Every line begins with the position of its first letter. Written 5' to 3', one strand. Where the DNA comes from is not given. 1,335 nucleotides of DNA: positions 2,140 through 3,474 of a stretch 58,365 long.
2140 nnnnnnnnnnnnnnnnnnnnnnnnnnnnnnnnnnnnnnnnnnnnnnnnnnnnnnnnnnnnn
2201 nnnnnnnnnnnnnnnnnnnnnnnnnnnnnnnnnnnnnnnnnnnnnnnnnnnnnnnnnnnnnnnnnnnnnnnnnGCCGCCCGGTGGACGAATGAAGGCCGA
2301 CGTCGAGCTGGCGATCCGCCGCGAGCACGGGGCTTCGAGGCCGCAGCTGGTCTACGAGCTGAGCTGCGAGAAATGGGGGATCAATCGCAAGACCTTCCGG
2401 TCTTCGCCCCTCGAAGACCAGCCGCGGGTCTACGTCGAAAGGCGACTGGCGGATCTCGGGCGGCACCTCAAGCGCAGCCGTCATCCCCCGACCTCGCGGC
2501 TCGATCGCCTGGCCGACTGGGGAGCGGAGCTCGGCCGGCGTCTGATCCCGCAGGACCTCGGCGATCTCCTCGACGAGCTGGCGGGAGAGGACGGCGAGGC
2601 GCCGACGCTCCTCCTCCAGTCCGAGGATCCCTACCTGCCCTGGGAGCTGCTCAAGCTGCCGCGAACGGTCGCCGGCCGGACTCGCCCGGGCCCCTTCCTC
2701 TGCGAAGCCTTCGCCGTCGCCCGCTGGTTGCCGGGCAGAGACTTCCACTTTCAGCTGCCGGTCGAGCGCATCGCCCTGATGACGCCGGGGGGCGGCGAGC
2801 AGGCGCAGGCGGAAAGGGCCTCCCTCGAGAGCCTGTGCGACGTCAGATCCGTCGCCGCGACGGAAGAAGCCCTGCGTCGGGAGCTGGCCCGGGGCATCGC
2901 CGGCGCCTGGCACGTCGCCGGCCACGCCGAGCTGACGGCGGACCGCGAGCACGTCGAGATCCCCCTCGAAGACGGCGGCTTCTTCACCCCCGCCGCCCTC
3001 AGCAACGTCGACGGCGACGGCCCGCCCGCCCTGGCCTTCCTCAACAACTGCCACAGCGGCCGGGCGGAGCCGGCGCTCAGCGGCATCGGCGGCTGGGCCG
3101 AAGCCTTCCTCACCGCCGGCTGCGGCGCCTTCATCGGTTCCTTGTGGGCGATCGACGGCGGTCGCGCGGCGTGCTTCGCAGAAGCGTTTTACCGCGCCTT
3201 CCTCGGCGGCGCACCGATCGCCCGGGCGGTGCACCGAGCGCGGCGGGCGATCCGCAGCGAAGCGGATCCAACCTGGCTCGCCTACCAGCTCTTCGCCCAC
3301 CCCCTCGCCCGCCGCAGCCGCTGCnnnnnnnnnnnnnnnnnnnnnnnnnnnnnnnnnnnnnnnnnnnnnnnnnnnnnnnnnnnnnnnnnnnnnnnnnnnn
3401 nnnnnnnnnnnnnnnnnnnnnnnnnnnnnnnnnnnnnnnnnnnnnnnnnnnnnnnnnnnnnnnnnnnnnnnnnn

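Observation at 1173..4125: Two-gene module of a TIR-like protein plus a CHAT protease-FGE-sulfatase fusion: candidate undescribed conflict/immunity system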

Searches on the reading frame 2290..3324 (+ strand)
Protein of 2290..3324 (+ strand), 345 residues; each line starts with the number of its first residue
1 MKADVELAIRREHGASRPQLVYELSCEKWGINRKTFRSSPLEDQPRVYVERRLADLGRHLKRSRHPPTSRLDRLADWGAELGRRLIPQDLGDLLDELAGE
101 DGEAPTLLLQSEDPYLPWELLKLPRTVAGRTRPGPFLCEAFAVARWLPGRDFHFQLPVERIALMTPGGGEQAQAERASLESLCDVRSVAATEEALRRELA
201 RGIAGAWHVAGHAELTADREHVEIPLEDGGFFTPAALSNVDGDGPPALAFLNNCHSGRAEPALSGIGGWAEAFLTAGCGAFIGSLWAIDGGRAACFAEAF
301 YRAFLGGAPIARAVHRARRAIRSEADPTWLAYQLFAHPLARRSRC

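Call 17: find_homologous_proteins(query=window:2290-3324:+, max_evalue=0.001)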
Query window:2290-3324:+ (345 aa): 41 proteins with E <= 0.001 among 8000 candidates.
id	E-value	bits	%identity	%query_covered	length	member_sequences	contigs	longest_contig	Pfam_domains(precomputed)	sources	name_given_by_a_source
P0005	1.6e-59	220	40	99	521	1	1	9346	PF12770.13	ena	-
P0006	4.1e-56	209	40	98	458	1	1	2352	PF24063.3,PF12770.13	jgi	jgi:CHAT domain-containing protein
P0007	1.2e-55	207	39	99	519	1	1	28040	PF12770.13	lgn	-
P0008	3.6e-55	206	38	98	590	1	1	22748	PF12770.13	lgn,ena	-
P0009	2.8e-54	203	42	98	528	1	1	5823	PF12770.13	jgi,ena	-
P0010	1.1e-53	201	38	98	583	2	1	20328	PF12770.13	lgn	-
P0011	2.8e-50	190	37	98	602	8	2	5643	PF11974.15,PF13620.13,PF12770.13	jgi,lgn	jgi:hypothetical protein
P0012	9.7e-50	188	37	92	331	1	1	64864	PF12770.13,PF01364.25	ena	-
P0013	6.0e-49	185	36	98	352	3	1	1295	PF12770.13,PF01364.25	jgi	jgi:hypothetical protein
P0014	6.6e-49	185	37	97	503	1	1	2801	PF12770.13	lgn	-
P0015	7.8e-49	185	39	90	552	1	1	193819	PF24063.3,PF12770.13,PF01364.25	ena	-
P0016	1.8e-48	184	41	78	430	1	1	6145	PF12770.13,PF01364.25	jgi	jgi:hypothetical protein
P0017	2.8e-47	180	36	98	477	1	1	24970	PF24063.3,PF12770.13,PF01364.25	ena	-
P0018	3.2e-47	180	36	98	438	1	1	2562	PF12770.13,PF01364.25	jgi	jgi:hypothetical protein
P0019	3.4e-47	179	36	91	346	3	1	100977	PF12770.13,PF01364.25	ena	-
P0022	8.5e-47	178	34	98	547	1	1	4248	PF13676.12,PF12770.13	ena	-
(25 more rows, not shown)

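Call 18: find_encoding_contigs(protein=P0005, flank=6000, max_places=2)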
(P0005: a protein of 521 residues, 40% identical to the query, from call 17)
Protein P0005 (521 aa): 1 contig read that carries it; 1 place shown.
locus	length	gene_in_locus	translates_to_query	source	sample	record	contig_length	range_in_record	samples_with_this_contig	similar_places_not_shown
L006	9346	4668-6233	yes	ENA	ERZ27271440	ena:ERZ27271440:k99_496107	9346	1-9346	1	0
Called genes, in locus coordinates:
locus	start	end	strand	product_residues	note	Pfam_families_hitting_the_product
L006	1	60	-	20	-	?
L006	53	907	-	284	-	PF12838:Fer4_7 (faint), PF04060:FeS, PF13187:Fer4_9 (weak), PF14697:Fer4_21 (weak), PF00037:Fer4 (weak), PF12797:Fer4_2 (weak), PF12837:Fer4_6 (weak)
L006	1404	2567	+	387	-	-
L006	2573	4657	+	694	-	PF01435:Peptidase_M48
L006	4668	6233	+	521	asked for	PF12770:CHAT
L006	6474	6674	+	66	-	PF15919:HicB_lk_antitox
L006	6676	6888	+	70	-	PF07927:HicA_toxin (weak)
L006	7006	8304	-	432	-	PF13173:AAA_14, PF13635:DUF4143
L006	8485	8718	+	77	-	PF02604:PhdYeFM_antitox (weak)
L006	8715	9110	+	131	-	PF01850:PIN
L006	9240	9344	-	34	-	?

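Call 19: find_encoding_contigs(protein=P0007, flank=6000, max_places=2)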
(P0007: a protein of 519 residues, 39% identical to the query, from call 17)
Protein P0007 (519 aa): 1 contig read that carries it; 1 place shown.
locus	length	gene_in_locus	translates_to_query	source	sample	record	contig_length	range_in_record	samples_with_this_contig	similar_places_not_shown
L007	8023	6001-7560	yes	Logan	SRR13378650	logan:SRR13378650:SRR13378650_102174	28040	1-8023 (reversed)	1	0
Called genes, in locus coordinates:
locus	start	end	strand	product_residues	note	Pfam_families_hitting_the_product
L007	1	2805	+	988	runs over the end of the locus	-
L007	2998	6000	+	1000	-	-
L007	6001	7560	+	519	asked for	PF12770:CHAT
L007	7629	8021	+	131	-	?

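Call 20: find_encoding_contigs(protein=P0008, flank=6000, max_places=2)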
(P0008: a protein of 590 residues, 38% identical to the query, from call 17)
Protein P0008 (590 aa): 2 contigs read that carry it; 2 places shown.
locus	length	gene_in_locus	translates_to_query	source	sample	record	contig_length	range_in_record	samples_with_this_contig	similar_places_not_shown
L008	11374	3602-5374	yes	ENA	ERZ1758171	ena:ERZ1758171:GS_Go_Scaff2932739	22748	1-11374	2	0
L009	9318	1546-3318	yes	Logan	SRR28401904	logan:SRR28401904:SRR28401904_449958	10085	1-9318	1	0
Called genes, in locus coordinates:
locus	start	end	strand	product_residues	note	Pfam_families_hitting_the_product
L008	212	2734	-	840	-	PF00069:Pkinase, PF07714:PK_Tyr_Ser-Thr, PF03109:ABC1, PF24885:TPR_NPHP3, PF13424:TPR_12, PF13424:TPR_12, PF13374:TPR_10, PF17874:TPR_MalT, +15 more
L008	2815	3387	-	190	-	PF07638:Sigma70_ECF, PF08281:Sigma70_r4_2, PF04545:Sigma70_r4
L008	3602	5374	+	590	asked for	PF12770:CHAT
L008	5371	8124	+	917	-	PF03783:CsgG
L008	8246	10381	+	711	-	PF12770:CHAT, PF00931:NB-ARC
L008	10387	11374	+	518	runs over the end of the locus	-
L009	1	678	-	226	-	?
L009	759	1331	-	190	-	PF07638:Sigma70_ECF, PF08281:Sigma70_r4_2, PF04545:Sigma70_r4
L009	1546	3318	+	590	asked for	PF12770:CHAT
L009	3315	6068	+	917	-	PF03783:CsgG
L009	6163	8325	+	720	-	PF12770:CHAT, PF00931:NB-ARC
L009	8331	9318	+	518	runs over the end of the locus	-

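Call 21: find_encoding_contigs(protein=P0010, flank=6000, max_places=2)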
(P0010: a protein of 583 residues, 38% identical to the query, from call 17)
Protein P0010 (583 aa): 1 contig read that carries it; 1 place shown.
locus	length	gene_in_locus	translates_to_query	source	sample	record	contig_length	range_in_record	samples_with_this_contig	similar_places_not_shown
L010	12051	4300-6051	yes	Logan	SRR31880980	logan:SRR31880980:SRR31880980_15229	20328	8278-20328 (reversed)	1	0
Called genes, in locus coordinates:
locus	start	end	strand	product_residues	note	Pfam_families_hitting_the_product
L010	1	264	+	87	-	?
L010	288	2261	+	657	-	-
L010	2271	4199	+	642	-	-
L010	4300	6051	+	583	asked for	PF12770:CHAT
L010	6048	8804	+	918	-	PF03783:CsgG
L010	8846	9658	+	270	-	-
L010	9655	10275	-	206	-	-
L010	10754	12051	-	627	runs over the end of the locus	-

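Call 40: search_protein_families(library=pfam, proteins=[P0006, P0015, P0022, P0011], max_evalue=0.001)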
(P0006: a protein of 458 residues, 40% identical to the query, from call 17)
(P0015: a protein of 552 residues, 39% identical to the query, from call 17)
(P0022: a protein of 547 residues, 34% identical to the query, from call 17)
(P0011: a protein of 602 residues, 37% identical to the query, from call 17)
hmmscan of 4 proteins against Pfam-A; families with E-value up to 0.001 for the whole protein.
P0006 (458 aa): 2 families
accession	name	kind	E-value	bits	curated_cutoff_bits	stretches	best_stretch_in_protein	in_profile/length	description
PF12770.12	CHAT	-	4.6e-22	79.2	24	1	268-429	102-267/289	CHAT domain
PF01364.23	Peptidase_C25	-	0.00071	19.3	23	1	309-428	231-345/374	Peptidase family C25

P0015 (552 aa): 3 families
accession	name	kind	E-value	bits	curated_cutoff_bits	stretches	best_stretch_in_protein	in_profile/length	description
PF12770.12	CHAT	-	1e-20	74.8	24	1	278-528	6-268/289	CHAT domain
PF01364.23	Peptidase_C25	-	4e-08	33.3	23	1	396-545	221-372/374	Peptidase family C25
PF24063.1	DUF7363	-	6.1e-08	33.7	28.3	1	85-156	31-102/107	Domain of unknown function (DUF7363)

P0022 (547 aa): 3 families
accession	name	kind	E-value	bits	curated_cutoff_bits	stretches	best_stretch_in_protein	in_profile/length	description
PF12770.12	CHAT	-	5e-20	72.6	24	1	383-516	132-267/289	CHAT domain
PF13676.11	TIR_2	-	2.3e-15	57.6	28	1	13-123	1-105/122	TIR domain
PF01364.23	Peptidase_C25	-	0.00049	19.9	23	1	433-517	254-347/374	Peptidase family C25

P0011 (602 aa): 5 families
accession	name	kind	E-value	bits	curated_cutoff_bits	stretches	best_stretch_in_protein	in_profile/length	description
PF12770.12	CHAT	-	3.4e-19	69.8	24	1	81-332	4-268/289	CHAT domain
PF13620.12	CarboxypepD_reg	-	1.3e-10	41.9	32.3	1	512-587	5-81/82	Carboxypeptidase regulatory-like domain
PF11974.14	bMG3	-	4.3e-07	30.3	34.9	1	517-561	23-72/103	Bacterial alpha-2-macroglobulin MG3 domain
PF01364.23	Peptidase_C25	-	0.00047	20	23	1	201-331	222-346/374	Peptidase family C25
PF17789.7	MG4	-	0.00066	20.3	24.7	0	515-570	23-80/95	Macroglobulin domain MG4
